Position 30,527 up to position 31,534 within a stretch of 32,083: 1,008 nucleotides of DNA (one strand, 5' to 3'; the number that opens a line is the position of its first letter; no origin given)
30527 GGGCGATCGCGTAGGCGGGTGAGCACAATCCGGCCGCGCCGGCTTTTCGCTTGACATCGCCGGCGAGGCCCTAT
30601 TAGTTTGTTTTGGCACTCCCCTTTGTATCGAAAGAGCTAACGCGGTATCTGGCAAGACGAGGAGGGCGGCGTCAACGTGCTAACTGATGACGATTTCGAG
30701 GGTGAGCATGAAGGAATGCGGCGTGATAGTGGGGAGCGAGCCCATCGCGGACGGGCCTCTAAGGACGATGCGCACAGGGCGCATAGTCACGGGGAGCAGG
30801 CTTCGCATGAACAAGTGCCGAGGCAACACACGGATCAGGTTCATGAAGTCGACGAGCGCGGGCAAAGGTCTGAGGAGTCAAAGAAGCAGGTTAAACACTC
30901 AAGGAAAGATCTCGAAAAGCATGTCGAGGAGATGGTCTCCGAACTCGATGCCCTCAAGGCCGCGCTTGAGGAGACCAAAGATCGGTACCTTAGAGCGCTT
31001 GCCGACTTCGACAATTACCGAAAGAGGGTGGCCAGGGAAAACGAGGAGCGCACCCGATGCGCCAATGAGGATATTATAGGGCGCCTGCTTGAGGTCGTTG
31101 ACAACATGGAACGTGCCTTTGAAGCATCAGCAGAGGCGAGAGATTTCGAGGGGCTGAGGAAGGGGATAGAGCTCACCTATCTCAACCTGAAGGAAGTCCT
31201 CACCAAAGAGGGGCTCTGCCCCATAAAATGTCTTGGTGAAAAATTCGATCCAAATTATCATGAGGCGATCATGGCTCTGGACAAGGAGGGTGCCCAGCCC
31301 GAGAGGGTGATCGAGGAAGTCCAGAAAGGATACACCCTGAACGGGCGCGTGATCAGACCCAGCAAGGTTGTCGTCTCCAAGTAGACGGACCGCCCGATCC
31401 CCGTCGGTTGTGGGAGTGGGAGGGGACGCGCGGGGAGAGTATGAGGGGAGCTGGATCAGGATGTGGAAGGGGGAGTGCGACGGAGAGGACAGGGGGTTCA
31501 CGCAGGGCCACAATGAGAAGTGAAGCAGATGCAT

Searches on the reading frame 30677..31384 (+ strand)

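Call 13: search_protein_families(library=pfam, proteins=[window:30677-31384:+])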
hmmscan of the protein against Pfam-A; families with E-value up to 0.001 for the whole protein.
window:30677-31384:+ (235 aa): 1 family
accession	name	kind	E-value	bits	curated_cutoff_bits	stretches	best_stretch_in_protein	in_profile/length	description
PF01025.24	GrpE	-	2.3e-48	164.5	25.8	1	73-235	3-165/165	GrpE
